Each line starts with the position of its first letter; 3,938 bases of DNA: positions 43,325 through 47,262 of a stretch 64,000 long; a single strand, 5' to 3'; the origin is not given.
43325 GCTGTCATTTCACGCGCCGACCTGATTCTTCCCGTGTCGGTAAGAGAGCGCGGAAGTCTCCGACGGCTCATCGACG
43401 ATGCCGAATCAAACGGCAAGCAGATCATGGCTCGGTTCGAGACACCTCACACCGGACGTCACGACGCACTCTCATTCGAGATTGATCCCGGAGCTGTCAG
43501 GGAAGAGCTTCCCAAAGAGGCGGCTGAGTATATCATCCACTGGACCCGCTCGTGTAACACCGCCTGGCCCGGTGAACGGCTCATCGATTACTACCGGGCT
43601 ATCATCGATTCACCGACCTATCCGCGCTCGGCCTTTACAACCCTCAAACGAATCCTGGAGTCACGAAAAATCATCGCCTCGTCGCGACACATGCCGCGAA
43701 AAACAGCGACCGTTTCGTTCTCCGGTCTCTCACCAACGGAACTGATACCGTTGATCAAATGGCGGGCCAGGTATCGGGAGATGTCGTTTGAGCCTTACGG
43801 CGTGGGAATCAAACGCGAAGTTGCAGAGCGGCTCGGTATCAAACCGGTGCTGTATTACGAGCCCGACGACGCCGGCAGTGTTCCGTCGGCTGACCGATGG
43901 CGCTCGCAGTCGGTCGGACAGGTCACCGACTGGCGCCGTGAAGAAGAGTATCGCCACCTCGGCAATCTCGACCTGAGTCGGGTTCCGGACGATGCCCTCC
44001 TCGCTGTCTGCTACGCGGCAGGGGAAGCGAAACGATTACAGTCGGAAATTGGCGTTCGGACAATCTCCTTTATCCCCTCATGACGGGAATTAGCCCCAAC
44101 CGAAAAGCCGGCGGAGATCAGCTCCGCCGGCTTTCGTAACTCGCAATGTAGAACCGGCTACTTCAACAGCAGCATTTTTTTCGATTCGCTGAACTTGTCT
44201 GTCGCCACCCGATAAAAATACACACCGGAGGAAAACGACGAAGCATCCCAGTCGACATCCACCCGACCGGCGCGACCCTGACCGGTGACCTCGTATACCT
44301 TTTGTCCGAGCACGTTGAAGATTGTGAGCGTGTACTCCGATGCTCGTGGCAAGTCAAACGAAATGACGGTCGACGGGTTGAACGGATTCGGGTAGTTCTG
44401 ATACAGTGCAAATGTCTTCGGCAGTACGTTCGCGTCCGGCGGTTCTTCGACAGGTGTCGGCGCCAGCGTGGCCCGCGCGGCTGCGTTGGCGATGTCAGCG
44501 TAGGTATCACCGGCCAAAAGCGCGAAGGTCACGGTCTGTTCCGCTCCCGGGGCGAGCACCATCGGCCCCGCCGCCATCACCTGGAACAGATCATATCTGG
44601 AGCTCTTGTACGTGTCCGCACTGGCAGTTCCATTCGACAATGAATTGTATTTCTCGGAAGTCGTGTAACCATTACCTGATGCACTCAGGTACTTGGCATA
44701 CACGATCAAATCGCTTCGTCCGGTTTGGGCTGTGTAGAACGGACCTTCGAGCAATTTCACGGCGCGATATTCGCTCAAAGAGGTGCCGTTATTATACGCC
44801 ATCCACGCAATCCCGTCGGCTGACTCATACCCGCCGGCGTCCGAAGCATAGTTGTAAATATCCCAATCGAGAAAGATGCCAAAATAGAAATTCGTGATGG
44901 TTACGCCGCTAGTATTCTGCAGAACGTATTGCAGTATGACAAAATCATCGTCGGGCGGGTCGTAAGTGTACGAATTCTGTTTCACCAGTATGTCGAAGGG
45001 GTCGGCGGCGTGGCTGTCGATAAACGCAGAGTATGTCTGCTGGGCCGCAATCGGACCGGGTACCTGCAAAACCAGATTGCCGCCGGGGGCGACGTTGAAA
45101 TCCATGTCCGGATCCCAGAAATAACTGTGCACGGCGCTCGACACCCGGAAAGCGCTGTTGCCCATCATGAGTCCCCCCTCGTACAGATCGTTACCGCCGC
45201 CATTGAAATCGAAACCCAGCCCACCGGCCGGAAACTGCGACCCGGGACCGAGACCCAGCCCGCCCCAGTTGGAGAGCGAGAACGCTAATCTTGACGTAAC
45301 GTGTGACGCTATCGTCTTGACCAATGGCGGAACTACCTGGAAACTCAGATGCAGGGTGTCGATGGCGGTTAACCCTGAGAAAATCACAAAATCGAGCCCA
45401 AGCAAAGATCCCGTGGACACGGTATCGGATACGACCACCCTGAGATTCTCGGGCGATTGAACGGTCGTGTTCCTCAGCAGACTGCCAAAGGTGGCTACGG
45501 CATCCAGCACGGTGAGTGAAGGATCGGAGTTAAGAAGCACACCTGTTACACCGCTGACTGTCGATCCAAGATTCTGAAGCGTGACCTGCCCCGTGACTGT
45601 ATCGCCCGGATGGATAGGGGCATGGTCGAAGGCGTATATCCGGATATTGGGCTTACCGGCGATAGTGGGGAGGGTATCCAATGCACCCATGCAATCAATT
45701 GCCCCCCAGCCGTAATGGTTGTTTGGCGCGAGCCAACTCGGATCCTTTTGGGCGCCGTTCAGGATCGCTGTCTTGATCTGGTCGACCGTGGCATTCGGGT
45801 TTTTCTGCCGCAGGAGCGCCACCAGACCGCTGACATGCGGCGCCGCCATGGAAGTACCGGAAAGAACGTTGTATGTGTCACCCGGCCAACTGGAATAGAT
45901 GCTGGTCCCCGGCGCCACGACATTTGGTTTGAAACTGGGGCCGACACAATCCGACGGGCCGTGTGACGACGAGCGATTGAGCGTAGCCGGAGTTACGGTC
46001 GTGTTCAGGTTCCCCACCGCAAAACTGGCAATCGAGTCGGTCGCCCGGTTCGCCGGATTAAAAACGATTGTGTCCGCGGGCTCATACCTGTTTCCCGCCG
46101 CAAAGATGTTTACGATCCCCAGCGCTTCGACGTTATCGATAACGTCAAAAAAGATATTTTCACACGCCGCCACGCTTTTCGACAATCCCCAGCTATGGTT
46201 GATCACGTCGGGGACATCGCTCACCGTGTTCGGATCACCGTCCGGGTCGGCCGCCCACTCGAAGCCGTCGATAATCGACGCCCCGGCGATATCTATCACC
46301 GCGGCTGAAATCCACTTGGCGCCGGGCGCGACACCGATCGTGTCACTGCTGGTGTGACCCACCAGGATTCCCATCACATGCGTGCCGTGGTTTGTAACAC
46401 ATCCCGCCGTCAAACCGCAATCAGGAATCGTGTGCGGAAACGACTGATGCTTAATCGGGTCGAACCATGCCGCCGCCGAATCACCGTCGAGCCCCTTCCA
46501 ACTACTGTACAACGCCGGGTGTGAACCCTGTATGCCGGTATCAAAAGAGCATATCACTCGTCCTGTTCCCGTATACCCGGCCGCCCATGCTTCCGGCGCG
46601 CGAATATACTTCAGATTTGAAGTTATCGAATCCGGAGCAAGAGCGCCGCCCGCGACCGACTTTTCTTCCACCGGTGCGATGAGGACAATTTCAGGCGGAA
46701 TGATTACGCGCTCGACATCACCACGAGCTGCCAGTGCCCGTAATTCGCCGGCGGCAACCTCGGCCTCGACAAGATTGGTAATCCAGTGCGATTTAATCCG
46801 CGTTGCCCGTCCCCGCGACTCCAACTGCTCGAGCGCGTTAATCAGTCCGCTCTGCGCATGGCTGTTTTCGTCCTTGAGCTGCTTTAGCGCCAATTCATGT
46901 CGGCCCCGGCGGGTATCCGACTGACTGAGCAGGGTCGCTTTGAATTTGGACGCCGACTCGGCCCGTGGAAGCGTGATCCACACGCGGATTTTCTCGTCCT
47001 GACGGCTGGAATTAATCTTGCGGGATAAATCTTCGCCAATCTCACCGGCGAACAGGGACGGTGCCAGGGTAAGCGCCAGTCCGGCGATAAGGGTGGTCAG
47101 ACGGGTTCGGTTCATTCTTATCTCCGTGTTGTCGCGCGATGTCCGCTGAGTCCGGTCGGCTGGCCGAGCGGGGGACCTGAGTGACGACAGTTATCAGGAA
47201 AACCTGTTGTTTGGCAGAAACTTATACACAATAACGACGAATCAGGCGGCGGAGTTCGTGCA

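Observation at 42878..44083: Orphan DprA/SLOG-like + AbiGi-like fusion protein: candidate undescribed single-gene conflict/defence module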

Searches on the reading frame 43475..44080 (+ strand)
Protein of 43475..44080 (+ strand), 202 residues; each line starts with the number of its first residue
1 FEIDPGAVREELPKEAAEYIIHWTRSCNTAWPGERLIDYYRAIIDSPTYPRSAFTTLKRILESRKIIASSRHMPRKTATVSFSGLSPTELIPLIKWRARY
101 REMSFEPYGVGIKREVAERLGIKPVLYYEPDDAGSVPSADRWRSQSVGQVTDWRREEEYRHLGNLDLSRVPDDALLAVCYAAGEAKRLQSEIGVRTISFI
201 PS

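Call 28: find_homologous_proteins(query=A2, max_evalue=0.001)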
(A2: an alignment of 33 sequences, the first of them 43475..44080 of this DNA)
Query A2 (33 sequences) (202 aa, profile of the alignment): 518 proteins with E <= 0.001 among 8000 candidates; the best 120 are listed.
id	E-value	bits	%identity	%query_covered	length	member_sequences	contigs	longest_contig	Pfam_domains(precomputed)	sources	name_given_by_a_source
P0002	2.1e-88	313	55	99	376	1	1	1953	-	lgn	-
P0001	5.0e-86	305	100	100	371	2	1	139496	-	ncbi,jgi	-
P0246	7.8e-86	305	47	99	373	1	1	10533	-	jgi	jgi:hypothetical protein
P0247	1.3e-85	304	50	99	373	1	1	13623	-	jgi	jgi:hypothetical protein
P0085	1.5e-85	304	48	99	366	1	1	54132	-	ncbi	ncbi:MAG: hypothetical protein AB1644_12805 [Candidatus Zixiibacteriota bacterium]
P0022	1.3e-84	301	47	99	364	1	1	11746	-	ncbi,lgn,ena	-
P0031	3.3e-84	299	48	94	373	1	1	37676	-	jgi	-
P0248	6.0e-84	298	47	99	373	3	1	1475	-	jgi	jgi:hypothetical protein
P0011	6.4e-84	298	53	99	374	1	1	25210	-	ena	-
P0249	7.1e-84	298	50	94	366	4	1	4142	-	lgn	-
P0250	2.3e-83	297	49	99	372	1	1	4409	-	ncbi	ncbi:MAG: hypothetical protein ACE5K8_04980 [Candidatus Zixiibacteriota bacterium]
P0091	4.0e-83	296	47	99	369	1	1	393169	-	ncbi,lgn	-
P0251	4.3e-83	296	53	91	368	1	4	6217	-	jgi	jgi:hypothetical protein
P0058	4.6e-83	296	52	98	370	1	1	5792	-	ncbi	-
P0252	5.0e-83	295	48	99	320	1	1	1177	-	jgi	jgi:hypothetical protein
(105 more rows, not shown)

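Call 31: predict_structure(alignment_id=A2)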
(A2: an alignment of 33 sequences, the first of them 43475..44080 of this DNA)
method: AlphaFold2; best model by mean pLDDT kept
length: 202 residues; sequences in the alignment: 33
mean_pLDDT: 92.7   pTM: 0.88
mean pLDDT of the five models: 92.7, 90.1, 89.8, 89.3, 89.1
residues with pLDDT >= 90: 151; 70-90: 47; 50-70: 4; < 50: 0
segments of 3 or more residues with pLDDT < 50: none
pLDDT, mean of each block of 10 residues (from residue 1): 83 95 93 94 96 96 96 91 94 83 81 98 95 90 90 91 98 98 97 97 85
secondary structure, 60 per line:
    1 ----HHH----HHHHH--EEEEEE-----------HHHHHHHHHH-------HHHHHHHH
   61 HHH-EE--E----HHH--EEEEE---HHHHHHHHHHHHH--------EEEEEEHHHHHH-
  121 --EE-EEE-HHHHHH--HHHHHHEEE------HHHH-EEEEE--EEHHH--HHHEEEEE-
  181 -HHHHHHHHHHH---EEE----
elements in order: H12-16 E19-24 H36-45 H53-63 E79-83 H87-99 E108-113 H114-119 E126-128 H130-135 H138-143 E144-146 H153-156 E158-162 E175-179 H182-192 E196-198

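Call 36: fold_search(model_id=the predicted structure, library=pdb)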
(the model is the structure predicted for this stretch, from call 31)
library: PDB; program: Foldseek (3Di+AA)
matches with E <= 10: 181; with E <= 0.001: 0
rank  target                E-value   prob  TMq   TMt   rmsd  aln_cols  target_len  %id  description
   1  7omu_AAA              5.7e-02  0.44  0.37  0.22  10.7       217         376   10  Thermosipho africanus DarTG in complex with ADP-ribose (released 2021-06-23)
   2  6pz4                  1.4e-01  0.03  0.11  0.08  18.8       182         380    6  co-crystal structure of BACE with inhibitor AM-6494 (released 2019-10-23)
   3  2va6                  4.8e-01  0.01  0.11  0.07  18.1       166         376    7  X-ray crystal structure of beta secretase complexed with compound 24 (released 2007-11-13)
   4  3uqr_B                8.7e-01  0.01  0.13  0.08  16.2       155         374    6  Crystal structure of BACE1 with its inhibitor (released 2012-11-21)
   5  3hw1_B                8.7e-01  0.01  0.11  0.07  17.1       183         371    6  Structure of Bace (beta secretase) in complex with ligand EV2 (released 2009-11-03)
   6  3udh                  8.7e-01  0.01  0.10  0.07  18.5       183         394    6  Crystal Structure of BACE with Compound 1 (released 2012-04-18)
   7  3krm_B                9.3e-01  0.02  0.17  0.19  14.5       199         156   12  Imp1 kh34 (released 2010-02-09)
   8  5mcq_A                9.9e-01  0.01  0.10  0.07  18.4       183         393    6  CRYSTAL STRUCTURE OF BACE-1 IN COMPLEX WITH ACTIVE SITE AND EXOSITE BINDING PEPTIDE INHIBITOR (released 2017-09-27)
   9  2b8l                  9.9e-01  0.01  0.10  0.07  18.6       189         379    6  Crystal structure of human beta secretase complexed with inhibitor (released 2005-10-18)
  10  3msj_C                1.1e+00  0.01  0.11  0.07  16.4       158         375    6  Structure of bace (beta secretase) in complex with inhibitor (released 2010-07-14)
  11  1w51                  1.2e+00  0.01  0.12  0.08  18.1       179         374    6  BACE (Beta Secretase) in complex with a nanomolar non-peptidic inhibitor (released 2004-09-23)
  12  9ldc_A                1.3e+00  0.13  0.27  0.29   6.3       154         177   12  The structure of TkoKptA/DNA/ADPR complex-B* (released 2025-11-12)
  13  3eis_A                1.3e+00  0.04  0.13  0.11  12.3       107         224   14  Crystal Structure of Arylmalonate Decarboxylase (released 2009-09-22)
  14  6blg                  1.3e+00  0.02  0.14  0.09  12.9       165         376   14  Crystal Structure of Sugar Transaminase from Klebsiella pneumoniae Complexed with PLP (released 2017-11-22)
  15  2kxi_MODEL_1_A        1.5e+00  0.04  0.18  0.21  11.7       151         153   10  Solution NMR structure of the apoform of NarE (NMB1343) (released 2011-03-02)
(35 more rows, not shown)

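Call 52: search_solved_structures(query=A2, max_evalue=10, show_alignments=2)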
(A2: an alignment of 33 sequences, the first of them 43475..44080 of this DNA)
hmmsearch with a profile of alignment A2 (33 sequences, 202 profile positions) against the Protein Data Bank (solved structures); distinct sequences matched with E-value up to 10: 1.
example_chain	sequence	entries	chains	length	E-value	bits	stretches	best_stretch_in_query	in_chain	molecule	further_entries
8hkr_A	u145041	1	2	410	0.014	17.9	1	38-98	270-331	Protein lysine methyltransferase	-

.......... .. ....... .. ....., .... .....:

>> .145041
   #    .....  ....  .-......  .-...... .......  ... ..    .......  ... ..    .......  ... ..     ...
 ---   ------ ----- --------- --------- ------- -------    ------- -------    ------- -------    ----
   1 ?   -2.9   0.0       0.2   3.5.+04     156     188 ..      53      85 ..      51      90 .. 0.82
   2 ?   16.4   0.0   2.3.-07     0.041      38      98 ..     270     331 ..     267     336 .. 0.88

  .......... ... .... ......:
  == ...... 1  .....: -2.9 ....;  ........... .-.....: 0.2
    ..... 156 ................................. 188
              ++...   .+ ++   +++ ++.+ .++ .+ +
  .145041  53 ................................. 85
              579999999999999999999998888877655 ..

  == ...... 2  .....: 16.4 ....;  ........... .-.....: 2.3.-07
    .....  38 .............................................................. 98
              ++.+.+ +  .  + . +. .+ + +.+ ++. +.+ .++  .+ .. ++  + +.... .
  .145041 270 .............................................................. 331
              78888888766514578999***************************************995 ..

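Call 61: fold_search(model_id=the predicted structure, library=viral)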
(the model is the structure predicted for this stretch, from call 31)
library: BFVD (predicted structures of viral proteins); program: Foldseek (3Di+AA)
matches with E <= 10: 139; with E <= 0.001: 0
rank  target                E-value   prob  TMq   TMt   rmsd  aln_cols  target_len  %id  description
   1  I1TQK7                1.2e-03  1.00  0.41  0.30   7.9       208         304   11  (no name in the UniProt tables at hand)
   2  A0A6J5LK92            1.2e-03  0.97  0.33  0.16   8.1       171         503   12  ASCH domain containing protein [uncultured Caudovirales phage]
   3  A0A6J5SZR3            3.1e-03  0.97  0.37  0.27   8.0       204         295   11  Uncharacterized protein [uncultured Caudovirales phage]
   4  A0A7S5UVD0            3.5e-03  0.99  0.37  0.45   5.2       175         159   14  (no name in the UniProt tables at hand)
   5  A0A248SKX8            5.2e-03  0.92  0.36  0.21   6.3       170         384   11  (no name in the UniProt tables at hand)
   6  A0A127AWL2            5.5e-03  0.99  0.41  0.46   7.3       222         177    9  Uncharacterized protein [Bacillus phage SP-15]
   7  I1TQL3                8.2e-03  0.94  0.40  0.30   9.1       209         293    9  (no name in the UniProt tables at hand)
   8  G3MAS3                4.7e-02  0.60  0.30  0.37   6.9       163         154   10  Gp532 [Bacillus phage G]
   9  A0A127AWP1            5.0e-02  0.51  0.40  0.14   8.3       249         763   11  Uncharacterized protein [Bacillus phage SP-15]
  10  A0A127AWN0            5.7e-02  0.35  0.34  0.34   9.8       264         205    7  Uncharacterized protein [Bacillus phage SP-15]
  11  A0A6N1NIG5            7.9e-02  0.38  0.38  0.19  10.9       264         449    9  Uncharacterized protein [Tupanvirus deep ocean]
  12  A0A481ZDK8            1.1e-01  0.47  0.39  0.32   7.7       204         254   10  Uncharacterized protein [Pithovirus LCPAC406]
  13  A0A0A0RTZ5            1.3e-01  0.44  0.42  0.36   7.8       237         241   10  Uncharacterized protein [Mycobacterium phage Larenn]
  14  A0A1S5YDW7            2.0e-01  0.35  0.40  0.26   8.0       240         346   10  ORF32 [Betabaculovirus altermyunipunctae]
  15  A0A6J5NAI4            2.4e-01  0.10  0.28  0.16  15.9       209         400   11  Uncharacterized protein [uncultured Caudovirales phage]
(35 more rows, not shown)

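Call 64: search_dna_similar(query=window:43475-44080:+, collection=plasmids, mode=protein, max_evalue=10, max_rows=25)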
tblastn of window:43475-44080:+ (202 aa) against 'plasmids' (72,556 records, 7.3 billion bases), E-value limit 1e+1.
Records with a match: 4; places in all: 4; records where one place covers at least 80% of the query: 0.
Best place of each record, by identity: <60% 4.
By first word of the organism name: Novosphingobium 3; Sphingobium 1.
By predicted mobility (MOB-suite, as given by PLSDB): conjugative 4.
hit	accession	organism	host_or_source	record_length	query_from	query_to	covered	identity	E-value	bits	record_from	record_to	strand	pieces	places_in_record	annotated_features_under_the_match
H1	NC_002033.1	Novosphingobium aromaticivorans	-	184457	99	191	46%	28.8%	6e+0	35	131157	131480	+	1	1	dihydrodipicolinate synthase family protein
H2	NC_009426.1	Novosphingobium aromaticivorans DSM 12444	-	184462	99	191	46%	28.8%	6e+0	35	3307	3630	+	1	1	dihydrodipicolinate synthase family protein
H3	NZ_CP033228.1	Sphingobium yanoikuyae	Mixed culture,wastewater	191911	99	191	46%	28.8%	6e+0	35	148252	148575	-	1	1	dihydrodipicolinate synthase family protein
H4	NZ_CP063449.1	Novosphingobium sp. ES2-1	mixed culture,activated sludge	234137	99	191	46%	28.8%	6e+0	35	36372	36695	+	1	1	dihydrodipicolinate synthase family protein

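Call 65: search_dna_similar(query=window:43475-44080:+, collection=phages, mode=protein, max_evalue=10, max_rows=25)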
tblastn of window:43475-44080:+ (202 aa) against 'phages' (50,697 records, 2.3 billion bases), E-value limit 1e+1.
Records with a match: 5; places in all: 5; records where one place covers at least 80% of the query: 0.
Best place of each record, by identity: <60% 5.
By first word of the organism name: Pseudomonas 2; Synechococcus 2; Streptomyces 1.
By host as written in the record: Streptomyces coelicolor 1; Pseudomonas aeruginosa 1; Pseudomonas aeruginosa LRJ32 1; Synechococcus sp. 1; Synechococcus sp. PCC 7002 1.
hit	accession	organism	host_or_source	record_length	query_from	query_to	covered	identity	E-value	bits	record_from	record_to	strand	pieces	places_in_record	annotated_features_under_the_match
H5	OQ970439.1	Streptomyces phage Verabelle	Streptomyces coelicolor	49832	1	138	68%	23.3%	2e+0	35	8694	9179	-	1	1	tail assembly chaperone (x2) | tail length tape measure protein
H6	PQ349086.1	Pseudomonas phage vB_PaeS_AV001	Pseudomonas aeruginosa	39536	1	61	30%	29.5%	3e+0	34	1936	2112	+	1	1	hypothetical protein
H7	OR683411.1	Pseudomonas phage Solano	Pseudomonas aeruginosa LRJ32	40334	1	61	30%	29.5%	3e+0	34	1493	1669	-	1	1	hypothetical protein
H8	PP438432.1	Synechococcus phage Ssp-JY42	Synechococcus sp.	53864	151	176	13%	53.8%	3e+0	34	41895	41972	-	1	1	hypothetical protein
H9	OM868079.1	Synechococcus phage Yong-M4-211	Synechococcus sp. PCC 7002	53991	151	176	13%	53.8%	3e+0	34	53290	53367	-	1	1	terminase small subunit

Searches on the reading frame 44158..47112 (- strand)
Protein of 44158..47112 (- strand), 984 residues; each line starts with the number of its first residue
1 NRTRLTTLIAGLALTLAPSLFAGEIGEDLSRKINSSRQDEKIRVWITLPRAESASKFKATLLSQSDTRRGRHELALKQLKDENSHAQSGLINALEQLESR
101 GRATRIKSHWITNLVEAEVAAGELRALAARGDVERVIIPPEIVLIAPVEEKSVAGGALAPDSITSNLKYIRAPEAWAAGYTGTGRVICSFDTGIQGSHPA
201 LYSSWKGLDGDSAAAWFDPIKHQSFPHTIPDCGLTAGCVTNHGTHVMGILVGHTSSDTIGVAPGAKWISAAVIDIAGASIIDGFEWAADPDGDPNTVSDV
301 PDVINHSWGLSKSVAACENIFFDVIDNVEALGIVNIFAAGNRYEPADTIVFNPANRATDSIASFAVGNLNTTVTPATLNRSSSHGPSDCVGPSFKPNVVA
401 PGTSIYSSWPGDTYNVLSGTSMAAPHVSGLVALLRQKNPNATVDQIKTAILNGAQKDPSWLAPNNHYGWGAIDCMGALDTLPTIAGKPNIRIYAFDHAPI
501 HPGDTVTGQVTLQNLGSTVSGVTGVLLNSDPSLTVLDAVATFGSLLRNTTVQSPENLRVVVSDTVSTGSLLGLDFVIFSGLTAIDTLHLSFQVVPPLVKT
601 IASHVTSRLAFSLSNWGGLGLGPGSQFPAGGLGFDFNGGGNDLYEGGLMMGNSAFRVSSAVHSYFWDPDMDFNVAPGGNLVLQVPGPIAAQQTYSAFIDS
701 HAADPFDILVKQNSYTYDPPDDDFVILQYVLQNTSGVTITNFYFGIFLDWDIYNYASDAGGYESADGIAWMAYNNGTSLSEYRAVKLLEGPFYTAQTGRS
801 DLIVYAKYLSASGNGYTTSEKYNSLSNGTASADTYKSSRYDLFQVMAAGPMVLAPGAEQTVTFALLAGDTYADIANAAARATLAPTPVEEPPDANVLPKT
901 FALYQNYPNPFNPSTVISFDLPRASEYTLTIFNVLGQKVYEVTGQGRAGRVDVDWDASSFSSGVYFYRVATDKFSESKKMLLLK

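Call 71: search_protein_families(library=pfam, proteins=[window:44158-47112:-], max_evalue=0.00001)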
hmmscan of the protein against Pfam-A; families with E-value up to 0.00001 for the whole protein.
window:44158-47112:- (984 aa): 2 families
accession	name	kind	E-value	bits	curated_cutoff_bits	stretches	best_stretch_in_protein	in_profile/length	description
PF00082.27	Peptidase_S8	-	1.4e-40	139.9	21.8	1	182-470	1-288/288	Subtilase family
PF18962.6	Por_Secre_tail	-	1.3e-09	38.7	27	1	907-980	2-73/75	Secretion system C-terminal sorting domain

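Call 72: search_protein_families(library=padloc, proteins=[window:44158-47112:-], max_evalue=0.001)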
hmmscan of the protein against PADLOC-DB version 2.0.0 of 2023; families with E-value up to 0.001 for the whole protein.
window:44158-47112:- (984 aa): 1 family
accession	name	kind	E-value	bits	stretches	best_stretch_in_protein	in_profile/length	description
PDLC03014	subtilase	-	8.2e-21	72.9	1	166-460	157-381/391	-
